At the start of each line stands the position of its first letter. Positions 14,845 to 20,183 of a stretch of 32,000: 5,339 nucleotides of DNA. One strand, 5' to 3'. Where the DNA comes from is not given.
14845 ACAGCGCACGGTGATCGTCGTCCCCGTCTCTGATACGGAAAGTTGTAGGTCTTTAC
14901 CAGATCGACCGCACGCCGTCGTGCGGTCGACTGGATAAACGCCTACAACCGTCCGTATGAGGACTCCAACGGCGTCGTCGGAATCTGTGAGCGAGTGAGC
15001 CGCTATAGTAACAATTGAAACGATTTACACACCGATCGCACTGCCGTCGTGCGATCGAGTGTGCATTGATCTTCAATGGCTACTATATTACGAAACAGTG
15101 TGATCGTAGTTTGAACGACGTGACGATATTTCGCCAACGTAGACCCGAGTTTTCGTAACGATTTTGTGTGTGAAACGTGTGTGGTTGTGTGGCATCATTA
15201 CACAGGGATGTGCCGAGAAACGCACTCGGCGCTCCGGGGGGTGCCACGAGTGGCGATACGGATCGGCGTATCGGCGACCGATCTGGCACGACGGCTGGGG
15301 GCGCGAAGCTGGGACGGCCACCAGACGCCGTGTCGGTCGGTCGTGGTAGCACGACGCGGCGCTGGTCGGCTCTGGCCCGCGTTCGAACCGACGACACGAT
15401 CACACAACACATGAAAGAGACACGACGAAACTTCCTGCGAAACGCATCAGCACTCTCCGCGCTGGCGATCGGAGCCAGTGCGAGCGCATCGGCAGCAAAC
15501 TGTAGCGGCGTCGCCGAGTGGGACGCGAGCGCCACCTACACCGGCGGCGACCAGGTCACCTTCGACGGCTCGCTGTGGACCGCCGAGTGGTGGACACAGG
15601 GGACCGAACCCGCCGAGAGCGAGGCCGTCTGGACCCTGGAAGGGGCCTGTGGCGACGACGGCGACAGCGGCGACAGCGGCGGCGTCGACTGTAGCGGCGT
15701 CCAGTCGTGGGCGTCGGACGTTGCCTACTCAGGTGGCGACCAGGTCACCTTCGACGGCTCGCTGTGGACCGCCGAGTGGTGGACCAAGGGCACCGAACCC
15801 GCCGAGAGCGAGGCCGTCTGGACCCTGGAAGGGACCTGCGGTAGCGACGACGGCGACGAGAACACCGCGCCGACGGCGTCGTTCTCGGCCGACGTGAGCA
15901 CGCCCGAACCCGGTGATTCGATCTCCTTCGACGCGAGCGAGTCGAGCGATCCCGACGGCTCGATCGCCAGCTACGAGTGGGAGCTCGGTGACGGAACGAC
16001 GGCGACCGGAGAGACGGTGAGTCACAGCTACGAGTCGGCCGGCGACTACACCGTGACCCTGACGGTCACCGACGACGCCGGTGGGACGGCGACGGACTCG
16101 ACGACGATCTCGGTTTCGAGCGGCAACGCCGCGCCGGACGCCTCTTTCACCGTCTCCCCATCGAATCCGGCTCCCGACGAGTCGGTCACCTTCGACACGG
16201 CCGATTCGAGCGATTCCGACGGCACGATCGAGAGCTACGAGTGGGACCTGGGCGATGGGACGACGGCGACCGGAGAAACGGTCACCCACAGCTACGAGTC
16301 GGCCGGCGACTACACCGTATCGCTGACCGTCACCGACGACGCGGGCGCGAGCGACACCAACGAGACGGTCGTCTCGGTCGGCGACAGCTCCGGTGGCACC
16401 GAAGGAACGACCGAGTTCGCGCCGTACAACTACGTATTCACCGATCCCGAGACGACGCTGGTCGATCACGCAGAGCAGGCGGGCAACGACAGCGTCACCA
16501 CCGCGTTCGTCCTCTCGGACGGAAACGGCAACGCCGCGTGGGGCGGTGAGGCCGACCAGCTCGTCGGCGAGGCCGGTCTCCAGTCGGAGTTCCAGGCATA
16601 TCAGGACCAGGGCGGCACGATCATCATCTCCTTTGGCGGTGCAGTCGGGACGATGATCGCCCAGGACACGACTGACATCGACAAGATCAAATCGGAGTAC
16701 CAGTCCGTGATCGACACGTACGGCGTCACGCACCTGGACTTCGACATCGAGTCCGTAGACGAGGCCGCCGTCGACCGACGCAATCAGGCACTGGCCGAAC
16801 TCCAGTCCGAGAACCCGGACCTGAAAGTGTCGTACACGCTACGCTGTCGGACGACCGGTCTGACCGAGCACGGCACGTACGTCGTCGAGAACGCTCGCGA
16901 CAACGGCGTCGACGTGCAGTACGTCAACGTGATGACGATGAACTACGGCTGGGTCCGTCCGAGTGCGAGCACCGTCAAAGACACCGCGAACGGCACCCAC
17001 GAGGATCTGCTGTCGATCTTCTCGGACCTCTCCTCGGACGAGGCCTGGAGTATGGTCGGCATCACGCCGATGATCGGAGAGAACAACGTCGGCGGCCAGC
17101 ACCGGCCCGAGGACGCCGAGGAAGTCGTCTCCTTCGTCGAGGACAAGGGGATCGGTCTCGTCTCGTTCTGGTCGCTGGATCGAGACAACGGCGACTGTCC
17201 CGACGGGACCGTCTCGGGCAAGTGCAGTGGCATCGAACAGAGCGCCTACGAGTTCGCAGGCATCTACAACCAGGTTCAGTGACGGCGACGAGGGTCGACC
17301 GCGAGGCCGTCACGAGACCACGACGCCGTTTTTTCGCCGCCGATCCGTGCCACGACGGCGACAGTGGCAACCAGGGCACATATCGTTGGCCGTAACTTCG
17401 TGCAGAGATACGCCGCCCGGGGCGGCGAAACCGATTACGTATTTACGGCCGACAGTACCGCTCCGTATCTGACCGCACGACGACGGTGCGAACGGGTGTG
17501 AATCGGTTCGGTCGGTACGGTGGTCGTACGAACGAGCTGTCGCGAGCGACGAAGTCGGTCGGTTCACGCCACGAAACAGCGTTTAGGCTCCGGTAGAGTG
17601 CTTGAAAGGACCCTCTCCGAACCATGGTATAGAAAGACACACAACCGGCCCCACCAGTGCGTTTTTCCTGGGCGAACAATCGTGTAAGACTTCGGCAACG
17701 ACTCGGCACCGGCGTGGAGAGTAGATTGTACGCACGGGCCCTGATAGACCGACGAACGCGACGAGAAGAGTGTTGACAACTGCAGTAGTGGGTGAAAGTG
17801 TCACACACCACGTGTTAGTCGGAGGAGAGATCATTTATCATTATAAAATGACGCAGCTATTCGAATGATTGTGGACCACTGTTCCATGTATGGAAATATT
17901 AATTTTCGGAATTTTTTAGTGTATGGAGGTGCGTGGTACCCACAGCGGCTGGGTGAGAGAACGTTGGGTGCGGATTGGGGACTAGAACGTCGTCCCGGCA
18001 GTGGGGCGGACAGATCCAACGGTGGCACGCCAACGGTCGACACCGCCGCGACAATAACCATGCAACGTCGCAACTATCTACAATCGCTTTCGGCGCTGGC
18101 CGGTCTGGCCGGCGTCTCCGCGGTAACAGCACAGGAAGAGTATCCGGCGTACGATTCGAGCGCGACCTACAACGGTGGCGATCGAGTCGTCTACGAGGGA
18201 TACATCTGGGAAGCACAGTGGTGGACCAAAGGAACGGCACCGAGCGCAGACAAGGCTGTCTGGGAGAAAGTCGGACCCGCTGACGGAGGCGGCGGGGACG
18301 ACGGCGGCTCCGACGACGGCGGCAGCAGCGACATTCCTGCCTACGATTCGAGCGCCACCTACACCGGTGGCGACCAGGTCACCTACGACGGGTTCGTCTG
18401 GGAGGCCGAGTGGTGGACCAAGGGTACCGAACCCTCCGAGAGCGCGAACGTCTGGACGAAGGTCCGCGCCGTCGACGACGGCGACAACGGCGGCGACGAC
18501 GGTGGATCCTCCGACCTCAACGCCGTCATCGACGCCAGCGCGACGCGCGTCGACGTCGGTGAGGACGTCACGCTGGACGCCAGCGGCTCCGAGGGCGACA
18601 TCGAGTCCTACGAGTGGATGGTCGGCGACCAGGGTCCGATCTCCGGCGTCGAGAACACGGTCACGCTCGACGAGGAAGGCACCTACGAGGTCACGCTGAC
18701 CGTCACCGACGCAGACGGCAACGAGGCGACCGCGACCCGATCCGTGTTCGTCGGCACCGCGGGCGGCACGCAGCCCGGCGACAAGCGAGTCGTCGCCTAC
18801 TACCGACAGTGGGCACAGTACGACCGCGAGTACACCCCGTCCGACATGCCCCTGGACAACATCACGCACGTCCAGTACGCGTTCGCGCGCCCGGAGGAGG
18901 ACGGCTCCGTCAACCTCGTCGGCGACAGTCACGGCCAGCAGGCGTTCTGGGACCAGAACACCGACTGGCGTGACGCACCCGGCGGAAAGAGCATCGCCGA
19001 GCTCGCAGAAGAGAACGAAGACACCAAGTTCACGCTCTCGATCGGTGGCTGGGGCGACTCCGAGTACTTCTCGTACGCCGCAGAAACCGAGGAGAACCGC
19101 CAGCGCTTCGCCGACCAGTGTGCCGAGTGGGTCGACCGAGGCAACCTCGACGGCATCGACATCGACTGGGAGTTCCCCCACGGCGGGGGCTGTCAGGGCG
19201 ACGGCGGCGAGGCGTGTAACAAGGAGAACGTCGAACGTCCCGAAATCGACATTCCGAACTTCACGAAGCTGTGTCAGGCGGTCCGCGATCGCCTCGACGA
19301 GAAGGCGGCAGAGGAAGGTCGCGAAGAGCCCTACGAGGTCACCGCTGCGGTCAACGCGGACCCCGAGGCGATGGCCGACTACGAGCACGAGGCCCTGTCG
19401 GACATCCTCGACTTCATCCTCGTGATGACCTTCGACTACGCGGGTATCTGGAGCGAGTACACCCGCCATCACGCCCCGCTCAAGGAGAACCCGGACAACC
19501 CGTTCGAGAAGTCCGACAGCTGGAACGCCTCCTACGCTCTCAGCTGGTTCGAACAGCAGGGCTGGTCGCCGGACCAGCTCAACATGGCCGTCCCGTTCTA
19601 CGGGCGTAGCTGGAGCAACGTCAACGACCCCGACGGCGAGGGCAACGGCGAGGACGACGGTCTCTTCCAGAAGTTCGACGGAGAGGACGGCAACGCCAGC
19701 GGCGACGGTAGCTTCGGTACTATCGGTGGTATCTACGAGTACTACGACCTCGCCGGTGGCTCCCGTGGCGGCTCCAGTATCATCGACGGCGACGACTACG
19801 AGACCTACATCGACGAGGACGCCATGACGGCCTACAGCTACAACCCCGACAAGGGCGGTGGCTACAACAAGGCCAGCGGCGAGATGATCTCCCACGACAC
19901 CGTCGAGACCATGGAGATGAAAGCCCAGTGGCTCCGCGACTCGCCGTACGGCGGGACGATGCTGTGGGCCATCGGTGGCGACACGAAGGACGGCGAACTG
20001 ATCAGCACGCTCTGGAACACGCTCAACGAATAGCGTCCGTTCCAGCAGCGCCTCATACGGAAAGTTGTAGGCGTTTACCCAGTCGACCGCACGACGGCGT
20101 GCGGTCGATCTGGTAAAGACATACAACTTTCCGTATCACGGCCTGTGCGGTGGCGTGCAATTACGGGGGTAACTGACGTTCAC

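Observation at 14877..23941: An 82-bp imperfect palindrome in three near-identical copies brackets the chitinase genes in pairs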

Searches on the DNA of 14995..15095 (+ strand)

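Call 15: search_dna_similar(query=window:14995-15095:+, collection=plasmids, mode=distant, max_rows=40, max_evalue=0.01)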
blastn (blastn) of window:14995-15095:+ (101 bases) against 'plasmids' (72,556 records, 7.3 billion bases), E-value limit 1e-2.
Records with a match: 53; places in all: 207; records where one place covers at least 80% of the query: 46.
Best place of each record, by identity: 90-95% 10; 80-90% 30; 60-80% 13.
By first word of the organism name: Haloarcula 9; Natrinema 9; Natronorubrum 5; Halomontanus 5; Haloterrigena 4; Natribaculum 4; Halostella 3; Halomicrobium 2; Natronococcus 2; Natrialba 2; and 7 more.
By predicted mobility (MOB-suite, as given by PLSDB): non-mobilizable 53.
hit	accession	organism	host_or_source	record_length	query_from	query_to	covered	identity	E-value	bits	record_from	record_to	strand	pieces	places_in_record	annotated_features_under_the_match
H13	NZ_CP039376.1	Halomicrobium mukohataei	-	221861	3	93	90%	94.5%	9e-32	142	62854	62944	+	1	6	none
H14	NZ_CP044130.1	Halomicrobium sp. LC1Hm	-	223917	3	95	92%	90.4%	7e-27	126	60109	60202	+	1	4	none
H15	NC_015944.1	Haloarcula hispanica ATCC 33960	-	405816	9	97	88%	91.1%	3e-26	123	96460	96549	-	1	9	none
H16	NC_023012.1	Haloarcula hispanica N601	-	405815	9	97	88%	91.1%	3e-26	123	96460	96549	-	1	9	none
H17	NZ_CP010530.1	Haloarcula sp. CBA1115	monoisolate,Solar salt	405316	9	97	88%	91.1%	3e-26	123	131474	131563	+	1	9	none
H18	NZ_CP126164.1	Haloarcula pelagica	cell culture,sediment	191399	8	93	85%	94.2%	5e-29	133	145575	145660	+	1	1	none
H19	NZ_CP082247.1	Natrinema sp. SYSU A 869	cell culture,salt lake sediment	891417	7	93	86%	90.8%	9e-26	122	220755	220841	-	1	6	none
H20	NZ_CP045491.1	Natronorubrum aibiense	single cell,Xinjiang Aibi Salt Lake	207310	4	93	89%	87.8%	5e-23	113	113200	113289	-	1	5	none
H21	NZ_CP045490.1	Natronorubrum aibiense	single cell,Xinjiang Aibi Salt Lake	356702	5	93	88%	88.8%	4e-24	116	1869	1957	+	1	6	none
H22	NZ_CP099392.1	Natronococcus sp. CG52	cell culture,salt lake sediment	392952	9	93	84%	91.8%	6e-9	124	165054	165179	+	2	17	none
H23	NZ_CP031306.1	Natronorubrum bangense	Cell culture,The Bange salt-alkaline ...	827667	9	93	84%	90.6%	1e-24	118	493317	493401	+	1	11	hypothetical protein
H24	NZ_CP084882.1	Natrinema zhouii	pure culture,Salt mine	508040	8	92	84%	89.4%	5e-23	113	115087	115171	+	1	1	none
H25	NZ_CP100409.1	Haloarcula marina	cell culture,sediment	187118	9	93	84%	89.4%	5e-23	113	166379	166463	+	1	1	none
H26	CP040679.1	Halostella pelagica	pure culture,isolated from salted brown ...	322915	4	93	89%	83.7%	4e-18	97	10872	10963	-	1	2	record has no annotation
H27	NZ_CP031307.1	Natronorubrum bangense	Cell culture,The Bange salt-alkaline ...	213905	5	93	88%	84.3%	1e-18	99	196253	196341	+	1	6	none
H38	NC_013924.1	Natrialba magadii ATCC 43099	-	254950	9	93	84%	84.7%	1e-17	96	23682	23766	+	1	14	none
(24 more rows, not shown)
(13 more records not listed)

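Call 52: get_annotated_region(hit=H38, flank=20000)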
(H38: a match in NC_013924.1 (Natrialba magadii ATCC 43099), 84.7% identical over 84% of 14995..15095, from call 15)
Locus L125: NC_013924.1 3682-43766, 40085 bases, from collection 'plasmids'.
description: Natrialba magadii ATCC 43099 plasmid pNMAG02, complete sequence
organism: Natrialba magadii ATCC 43099 (NCBI taxid 547559)
taxonomy: Archaea; Euryarchaeota; Halobacteria; Halobacteriales; Natrialbaceae; Natrialba; Natrialba magadii; Natrialba magadii ATCC 43099
host: -; source: -; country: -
typing (MOB-suite, as given by PLSDB): non-mobilizable
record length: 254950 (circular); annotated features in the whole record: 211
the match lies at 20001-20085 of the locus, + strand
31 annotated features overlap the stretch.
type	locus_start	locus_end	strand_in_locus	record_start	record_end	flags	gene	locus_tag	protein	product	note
CDS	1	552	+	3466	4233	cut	-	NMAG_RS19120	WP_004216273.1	phosphate ABC transporter ATP-binding protein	-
CDS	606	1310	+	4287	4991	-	-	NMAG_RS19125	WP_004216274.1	TOBE domain-containing protein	-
CDS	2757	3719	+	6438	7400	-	-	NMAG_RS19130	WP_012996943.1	ParA family protein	-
CDS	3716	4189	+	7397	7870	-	-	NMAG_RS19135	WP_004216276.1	hypothetical protein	-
CDS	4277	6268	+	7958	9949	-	-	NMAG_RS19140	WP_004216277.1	prolyl oligopeptidase family serine peptidase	GO:0006508 - proteolysis [Evidence IEA]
CDS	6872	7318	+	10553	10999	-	-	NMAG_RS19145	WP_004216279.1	AAA family ATPase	-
CDS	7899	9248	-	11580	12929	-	-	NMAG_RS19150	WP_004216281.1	MFS transporter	GO:0055085 - transmembrane transport [Evidence IEA]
CDS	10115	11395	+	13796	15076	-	-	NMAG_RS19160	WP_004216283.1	RNA-guided endonuclease TnpB family protein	-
CDS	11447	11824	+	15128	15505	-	-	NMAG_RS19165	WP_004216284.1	hypothetical protein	-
CDS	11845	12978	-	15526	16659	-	-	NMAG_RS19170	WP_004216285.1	FAD-dependent oxidoreductase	-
CDS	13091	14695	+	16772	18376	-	-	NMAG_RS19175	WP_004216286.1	D-aminoacylase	-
CDS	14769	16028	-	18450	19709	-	-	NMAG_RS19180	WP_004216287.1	M20 family metallo-hydrolase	-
CDS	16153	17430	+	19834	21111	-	-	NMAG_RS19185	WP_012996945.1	RNA-guided endonuclease TnpB family protein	-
CDS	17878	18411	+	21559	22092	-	-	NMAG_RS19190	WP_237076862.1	hypothetical protein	-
CDS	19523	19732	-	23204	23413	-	-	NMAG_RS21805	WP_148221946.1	hypothetical protein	-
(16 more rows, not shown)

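Call 58: get_annotated_region(hit=H13, flank=20000)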
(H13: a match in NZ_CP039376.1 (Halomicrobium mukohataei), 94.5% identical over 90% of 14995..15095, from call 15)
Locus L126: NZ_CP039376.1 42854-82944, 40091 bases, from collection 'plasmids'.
description: Halomicrobium mukohataei strain JP60 plasmid unnamed1, complete sequence
organism: Halomicrobium mukohataei (NCBI taxid 57705)
taxonomy: Archaea; Euryarchaeota; Halobacteria; Halobacteriales; Haloarculaceae; Halomicrobium; Halomicrobium mukohataei
host: -; source: -; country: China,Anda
typing (MOB-suite, as given by PLSDB): non-mobilizable
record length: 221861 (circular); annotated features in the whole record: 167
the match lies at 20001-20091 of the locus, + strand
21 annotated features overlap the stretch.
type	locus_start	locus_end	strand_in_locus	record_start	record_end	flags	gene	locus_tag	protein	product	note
CDS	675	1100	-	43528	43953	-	-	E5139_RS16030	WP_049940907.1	hypothetical protein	-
CDS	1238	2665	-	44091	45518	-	sufB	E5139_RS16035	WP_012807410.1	Fe-S cluster assembly protein SufB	GO:0016226 - iron-sulfur cluster assembly [Evidence IEA]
CDS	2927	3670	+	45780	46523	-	-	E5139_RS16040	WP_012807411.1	helix-turn-helix domain-containing protein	-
CDS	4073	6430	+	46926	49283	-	-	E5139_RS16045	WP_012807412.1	cation-translocating P-type ATPase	-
CDS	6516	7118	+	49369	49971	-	sod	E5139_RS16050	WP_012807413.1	superoxide dismutase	-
CDS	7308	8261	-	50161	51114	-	-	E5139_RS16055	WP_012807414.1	hypothetical protein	-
CDS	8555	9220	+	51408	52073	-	-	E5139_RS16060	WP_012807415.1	hypothetical protein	-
CDS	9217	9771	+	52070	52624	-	-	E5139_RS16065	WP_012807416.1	MarR family transcriptional regulator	GO:0006355 - regulation of DNA-templated transcription [Evidence IEA]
CDS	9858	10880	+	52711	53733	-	-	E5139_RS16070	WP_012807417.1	threonine/serine dehydratase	-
CDS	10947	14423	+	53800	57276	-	grpE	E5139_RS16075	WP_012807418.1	nucleotide exchange factor GrpE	GO:0006457 - protein folding [Evidence IEA]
CDS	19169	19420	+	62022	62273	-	-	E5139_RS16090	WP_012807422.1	AbrB/MazE/SpoVT family DNA-binding domain-containing protein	-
CDS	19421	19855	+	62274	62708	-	-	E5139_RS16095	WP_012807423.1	PIN domain-containing protein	-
CDS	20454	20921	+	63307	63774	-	-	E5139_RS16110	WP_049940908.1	hypothetical protein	-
CDS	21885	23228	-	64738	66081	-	-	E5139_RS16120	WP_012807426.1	orc1/cdc6 family replication initiation protein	-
CDS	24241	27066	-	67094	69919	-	-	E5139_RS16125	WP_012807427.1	protein kinase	GO:0006468 - protein phosphorylation [Evidence IEA]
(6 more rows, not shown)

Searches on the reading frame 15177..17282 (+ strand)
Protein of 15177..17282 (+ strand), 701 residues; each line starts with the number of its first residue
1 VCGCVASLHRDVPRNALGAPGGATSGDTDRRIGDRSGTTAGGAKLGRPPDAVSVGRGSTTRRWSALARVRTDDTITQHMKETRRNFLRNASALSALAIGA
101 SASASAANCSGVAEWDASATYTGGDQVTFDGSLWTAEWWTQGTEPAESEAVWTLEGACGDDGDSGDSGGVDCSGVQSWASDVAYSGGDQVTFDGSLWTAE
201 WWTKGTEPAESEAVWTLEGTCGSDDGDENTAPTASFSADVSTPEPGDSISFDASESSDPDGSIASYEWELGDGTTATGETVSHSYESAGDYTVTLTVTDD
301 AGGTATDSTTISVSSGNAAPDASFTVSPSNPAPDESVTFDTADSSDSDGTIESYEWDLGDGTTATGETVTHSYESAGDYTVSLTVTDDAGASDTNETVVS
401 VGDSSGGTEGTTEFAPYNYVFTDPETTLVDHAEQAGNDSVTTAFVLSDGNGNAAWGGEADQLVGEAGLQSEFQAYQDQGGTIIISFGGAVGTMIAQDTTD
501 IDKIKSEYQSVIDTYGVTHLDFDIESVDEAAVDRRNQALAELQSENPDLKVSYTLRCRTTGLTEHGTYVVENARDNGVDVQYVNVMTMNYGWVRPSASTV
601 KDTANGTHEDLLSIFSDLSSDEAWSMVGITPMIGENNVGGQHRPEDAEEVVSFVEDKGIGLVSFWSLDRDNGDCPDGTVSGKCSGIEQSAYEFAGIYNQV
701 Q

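Call 9: search_protein_families(library=pfam, proteins=[window:15177-17282:+])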
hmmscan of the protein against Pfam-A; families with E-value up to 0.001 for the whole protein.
window:15177-17282:+ (701 aa): 8 families
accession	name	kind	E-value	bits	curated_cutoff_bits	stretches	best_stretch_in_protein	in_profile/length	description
PF18911.6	PKD_4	-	3.3e-49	165.3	27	2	229-313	1-85/85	PKD domain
PF00801.26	PKD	-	4.7e-35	119.9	23.5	2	243-309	11-77/80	PKD domain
PF22352.2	K319L-like_PKD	-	2.3e-22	79.2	27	2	239-313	4-84/84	K319L-like, PKD domain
PF02839.19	CBM_5_12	-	1.8e-18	66.7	26.2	2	114-152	1-43/44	Carbohydrate-binding module family 5/12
PF00704.34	Glyco_hydro_18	-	4.1e-07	30.4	29.6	1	432-592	18-185/317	Glycosyl hydrolases family 18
PF21027.3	Sde0182_C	-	0.00012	23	27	0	249-298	2-50/83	Cellulose-binding protein Sde0182, C-terminal domain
PF14600.11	CBM_5_12_2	-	0.0002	21.6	27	0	123-158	28-61/62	Cellulose-binding domain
PF19077.6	Big_13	-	0.00096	20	27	0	287-311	73-98/102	Bacterial Ig-like domain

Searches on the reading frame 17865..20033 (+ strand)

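Call 9: search_protein_families(library=pfam, proteins=[window:17865-20033:+])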
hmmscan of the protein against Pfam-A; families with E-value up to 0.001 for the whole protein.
window:17865-20033:+ (722 aa): 8 families
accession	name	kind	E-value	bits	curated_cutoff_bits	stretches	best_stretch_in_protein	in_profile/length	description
PF00704.34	Glyco_hydro_18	-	1.7e-69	235.4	29.6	1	308-706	1-317/317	Glycosyl hydrolases family 18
PF02839.19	CBM_5_12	-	1.8e-15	57.1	26.2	2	159-197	1-43/44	Carbohydrate-binding module family 5/12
PF18911.6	PKD_4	-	5e-12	46.1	27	1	223-294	7-83/85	PKD domain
PF00801.26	PKD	-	1.5e-09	38.2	23.5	1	221-292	3-77/80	PKD domain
PF22352.2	K319L-like_PKD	-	6e-07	29.8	27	1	229-296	7-84/84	K319L-like, PKD domain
PF16403.11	Bact_surface_Ig-like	-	3.8e-06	27.3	27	1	263-296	38-71/71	Bacterial surface protein, Ig-like domain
PF18981.6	InlK_D3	-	0.00013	22.4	25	1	264-290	42-68/75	Internalin K domain (D3/D4)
PF14600.11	CBM_5_12_2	-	0.00021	21.5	27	0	103-137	27-59/62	Cellulose-binding domain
